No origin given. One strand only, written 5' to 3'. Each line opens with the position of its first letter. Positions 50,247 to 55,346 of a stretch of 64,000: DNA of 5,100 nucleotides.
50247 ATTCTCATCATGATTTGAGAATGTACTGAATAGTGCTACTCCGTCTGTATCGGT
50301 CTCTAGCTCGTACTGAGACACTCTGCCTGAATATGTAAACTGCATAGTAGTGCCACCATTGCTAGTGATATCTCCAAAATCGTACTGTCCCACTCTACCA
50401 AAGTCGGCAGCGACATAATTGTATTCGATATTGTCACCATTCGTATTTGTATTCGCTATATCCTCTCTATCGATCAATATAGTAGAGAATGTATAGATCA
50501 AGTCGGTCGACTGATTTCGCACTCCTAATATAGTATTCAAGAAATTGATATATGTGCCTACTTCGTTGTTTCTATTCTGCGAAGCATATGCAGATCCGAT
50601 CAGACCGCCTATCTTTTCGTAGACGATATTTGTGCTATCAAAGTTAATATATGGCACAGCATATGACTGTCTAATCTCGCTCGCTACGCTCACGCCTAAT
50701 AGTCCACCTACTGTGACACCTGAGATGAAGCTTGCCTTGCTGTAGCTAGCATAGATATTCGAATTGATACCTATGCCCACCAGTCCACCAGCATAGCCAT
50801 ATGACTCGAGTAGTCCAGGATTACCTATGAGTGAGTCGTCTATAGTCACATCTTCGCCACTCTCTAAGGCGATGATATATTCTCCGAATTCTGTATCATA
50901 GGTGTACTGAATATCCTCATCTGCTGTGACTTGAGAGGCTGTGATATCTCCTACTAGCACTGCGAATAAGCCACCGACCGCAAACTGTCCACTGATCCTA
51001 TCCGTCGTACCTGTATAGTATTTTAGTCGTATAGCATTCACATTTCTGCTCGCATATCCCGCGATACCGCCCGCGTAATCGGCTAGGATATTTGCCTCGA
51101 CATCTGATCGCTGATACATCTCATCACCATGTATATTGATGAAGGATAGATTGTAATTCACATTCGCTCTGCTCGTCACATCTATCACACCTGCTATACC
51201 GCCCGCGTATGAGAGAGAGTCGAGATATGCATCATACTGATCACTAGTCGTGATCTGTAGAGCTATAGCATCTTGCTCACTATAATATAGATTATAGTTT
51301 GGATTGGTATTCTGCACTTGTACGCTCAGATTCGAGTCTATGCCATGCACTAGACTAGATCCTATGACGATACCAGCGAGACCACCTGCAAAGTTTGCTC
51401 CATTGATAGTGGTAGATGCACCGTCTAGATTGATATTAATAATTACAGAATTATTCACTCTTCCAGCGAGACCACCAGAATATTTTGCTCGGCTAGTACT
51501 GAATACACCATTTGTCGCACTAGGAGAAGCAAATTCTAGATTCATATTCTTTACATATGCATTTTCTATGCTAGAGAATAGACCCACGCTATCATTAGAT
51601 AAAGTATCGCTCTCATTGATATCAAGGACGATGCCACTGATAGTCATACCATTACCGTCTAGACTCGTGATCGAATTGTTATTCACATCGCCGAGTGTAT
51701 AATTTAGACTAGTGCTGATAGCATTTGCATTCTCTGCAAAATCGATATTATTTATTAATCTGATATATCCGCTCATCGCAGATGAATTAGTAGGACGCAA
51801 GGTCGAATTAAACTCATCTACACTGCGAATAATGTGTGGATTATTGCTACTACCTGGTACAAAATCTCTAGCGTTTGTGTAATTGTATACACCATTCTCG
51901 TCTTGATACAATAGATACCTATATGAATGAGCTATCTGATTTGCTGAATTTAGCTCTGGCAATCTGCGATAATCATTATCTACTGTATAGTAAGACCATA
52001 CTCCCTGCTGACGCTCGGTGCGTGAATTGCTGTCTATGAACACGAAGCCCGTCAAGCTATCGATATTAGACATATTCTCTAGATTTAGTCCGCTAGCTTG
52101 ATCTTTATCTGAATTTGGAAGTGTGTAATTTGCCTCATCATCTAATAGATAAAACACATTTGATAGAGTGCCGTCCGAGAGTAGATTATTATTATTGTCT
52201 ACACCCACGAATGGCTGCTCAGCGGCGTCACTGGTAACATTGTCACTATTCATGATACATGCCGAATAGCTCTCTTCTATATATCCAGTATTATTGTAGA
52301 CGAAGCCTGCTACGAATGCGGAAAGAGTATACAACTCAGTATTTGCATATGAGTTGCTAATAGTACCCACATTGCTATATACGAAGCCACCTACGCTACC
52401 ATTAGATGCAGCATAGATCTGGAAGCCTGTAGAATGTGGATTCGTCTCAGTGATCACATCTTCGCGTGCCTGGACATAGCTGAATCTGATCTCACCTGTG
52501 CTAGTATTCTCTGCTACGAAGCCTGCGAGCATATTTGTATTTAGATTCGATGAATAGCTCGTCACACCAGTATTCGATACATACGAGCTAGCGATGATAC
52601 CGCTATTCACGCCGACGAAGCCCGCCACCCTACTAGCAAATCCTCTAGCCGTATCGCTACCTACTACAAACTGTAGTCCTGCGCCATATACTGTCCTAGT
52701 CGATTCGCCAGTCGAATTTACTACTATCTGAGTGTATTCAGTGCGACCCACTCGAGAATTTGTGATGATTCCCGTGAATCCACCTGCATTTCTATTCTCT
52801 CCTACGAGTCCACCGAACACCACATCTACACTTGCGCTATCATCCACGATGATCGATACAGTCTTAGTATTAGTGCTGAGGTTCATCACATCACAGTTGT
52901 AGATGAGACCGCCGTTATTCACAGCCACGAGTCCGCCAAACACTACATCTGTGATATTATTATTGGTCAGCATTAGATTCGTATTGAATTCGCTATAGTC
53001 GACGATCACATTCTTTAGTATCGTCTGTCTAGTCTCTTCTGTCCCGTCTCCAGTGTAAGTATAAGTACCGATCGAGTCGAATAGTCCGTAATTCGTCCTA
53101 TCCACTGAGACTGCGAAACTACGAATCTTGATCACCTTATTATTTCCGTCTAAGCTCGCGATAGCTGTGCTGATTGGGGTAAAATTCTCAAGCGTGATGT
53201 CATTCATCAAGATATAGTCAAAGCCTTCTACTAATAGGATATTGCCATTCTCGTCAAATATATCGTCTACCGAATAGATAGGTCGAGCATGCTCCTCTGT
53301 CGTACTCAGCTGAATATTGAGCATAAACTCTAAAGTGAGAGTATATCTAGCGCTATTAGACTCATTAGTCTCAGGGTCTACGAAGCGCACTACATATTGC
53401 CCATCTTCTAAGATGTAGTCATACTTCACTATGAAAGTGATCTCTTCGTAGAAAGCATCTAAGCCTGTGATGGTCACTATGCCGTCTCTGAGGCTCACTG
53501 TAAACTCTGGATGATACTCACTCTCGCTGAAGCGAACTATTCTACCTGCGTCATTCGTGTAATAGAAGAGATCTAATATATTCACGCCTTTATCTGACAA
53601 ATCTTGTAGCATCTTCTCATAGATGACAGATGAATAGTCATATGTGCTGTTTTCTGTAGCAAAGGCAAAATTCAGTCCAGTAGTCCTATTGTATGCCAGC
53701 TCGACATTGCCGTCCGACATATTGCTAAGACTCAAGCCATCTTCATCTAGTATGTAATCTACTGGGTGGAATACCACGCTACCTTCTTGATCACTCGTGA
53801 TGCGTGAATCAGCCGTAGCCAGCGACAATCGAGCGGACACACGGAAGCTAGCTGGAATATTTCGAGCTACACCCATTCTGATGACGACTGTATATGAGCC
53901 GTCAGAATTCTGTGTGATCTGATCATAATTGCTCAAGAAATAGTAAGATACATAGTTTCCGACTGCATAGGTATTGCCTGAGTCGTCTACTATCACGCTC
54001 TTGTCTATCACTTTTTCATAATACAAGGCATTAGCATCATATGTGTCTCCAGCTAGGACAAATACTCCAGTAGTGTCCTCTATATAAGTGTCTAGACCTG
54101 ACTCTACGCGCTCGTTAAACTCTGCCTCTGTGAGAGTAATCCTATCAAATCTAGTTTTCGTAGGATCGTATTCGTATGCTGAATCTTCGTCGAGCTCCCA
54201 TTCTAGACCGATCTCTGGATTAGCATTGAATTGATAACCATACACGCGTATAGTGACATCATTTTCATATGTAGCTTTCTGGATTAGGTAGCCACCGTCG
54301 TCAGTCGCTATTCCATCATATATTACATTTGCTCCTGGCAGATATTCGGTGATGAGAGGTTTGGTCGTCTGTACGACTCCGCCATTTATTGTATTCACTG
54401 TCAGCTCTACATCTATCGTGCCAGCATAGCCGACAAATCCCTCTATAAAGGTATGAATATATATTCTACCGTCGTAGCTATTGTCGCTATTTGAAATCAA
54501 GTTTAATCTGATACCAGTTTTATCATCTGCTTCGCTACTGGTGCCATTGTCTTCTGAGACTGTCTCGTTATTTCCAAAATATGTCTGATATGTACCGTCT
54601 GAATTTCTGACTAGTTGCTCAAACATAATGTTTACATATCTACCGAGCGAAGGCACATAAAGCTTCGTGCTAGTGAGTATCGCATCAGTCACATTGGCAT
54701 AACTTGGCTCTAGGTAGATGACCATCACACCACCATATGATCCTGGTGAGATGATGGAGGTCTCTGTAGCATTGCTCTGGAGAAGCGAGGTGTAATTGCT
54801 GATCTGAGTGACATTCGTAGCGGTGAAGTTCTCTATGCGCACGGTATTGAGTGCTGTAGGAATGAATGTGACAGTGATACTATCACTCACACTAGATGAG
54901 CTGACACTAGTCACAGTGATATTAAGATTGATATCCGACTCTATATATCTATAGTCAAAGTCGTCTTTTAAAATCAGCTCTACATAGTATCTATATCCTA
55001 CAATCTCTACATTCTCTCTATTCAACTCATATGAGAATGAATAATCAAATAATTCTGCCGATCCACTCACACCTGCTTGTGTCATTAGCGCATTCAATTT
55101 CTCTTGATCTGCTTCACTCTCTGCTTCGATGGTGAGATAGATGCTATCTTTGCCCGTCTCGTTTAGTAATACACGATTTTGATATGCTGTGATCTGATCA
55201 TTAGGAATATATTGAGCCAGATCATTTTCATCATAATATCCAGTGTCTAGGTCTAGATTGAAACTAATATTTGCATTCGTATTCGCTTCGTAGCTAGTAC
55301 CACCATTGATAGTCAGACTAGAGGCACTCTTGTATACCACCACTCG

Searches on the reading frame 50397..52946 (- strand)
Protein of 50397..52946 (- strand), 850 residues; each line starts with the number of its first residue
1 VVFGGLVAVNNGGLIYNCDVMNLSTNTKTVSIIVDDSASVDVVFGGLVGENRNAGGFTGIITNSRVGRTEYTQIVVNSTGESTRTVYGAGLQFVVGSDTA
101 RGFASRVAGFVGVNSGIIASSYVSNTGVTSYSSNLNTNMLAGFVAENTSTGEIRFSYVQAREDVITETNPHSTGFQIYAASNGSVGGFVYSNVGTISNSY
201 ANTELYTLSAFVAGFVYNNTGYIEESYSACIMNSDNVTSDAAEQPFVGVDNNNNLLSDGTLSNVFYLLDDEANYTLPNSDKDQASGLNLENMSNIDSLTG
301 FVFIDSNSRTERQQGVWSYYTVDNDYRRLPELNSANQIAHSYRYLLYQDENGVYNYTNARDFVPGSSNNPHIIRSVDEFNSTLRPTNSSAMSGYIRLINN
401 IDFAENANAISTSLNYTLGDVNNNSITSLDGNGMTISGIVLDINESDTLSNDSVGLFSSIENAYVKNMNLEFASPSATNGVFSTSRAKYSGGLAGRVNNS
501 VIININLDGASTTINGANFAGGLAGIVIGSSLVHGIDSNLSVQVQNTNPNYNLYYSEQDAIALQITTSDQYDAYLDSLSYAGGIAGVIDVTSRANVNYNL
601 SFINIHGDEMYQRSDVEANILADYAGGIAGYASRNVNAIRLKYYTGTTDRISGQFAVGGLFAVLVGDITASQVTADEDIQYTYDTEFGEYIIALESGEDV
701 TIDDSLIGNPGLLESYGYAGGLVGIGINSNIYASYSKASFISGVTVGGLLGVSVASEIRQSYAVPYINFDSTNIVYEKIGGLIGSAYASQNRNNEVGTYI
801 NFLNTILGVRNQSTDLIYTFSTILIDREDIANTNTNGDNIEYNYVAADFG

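Call 86: search_protein_families(library=pfam, proteins=[window:50397-52946:-], max_evalue=10)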
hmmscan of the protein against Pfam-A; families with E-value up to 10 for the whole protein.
window:50397-52946:- (850 aa): 2 families
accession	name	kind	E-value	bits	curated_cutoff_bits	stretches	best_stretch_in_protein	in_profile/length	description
PF07581.17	Glug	-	0.048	14.5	20.5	3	716-738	2-25/28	The GLUG motif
PF22929.2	INTS1_INTS2-bd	-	0.2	11.3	27.2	1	782-833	80-133/335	Integrator complex subunit 1, INTS2-binding domain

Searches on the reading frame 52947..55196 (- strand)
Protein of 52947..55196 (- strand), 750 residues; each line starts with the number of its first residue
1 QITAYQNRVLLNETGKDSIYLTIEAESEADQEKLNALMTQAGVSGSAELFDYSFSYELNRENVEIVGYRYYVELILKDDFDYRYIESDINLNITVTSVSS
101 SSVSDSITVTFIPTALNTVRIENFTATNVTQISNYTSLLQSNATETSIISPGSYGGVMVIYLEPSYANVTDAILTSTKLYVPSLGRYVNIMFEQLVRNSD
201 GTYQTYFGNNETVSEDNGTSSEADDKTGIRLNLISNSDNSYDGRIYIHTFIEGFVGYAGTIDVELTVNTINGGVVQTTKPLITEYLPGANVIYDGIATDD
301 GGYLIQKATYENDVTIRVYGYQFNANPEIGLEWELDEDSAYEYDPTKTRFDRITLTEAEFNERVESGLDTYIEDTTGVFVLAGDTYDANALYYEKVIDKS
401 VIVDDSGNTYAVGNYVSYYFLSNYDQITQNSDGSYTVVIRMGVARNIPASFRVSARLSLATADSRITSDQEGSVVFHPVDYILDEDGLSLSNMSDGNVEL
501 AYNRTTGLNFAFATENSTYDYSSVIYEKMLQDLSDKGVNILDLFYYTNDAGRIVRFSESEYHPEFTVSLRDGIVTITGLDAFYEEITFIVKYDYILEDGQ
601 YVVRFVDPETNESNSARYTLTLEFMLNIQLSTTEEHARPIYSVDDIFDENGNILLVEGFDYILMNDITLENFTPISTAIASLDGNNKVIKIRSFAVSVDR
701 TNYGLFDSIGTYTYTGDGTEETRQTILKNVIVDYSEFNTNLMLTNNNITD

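Call 86: search_protein_families(library=pfam, proteins=[window:52947-55196:-], max_evalue=10)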
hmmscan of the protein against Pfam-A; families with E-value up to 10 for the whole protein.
window:52947-55196:- (750 aa): 2 families
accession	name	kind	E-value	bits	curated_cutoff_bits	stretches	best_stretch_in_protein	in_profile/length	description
PF11355.13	DUF3157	-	0.031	14.4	21.7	1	64-201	21-142/199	Protein of unknown function (DUF3157)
PF02831.20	gpW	-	0.24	11.6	22.5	1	123-143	33-53/66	gpW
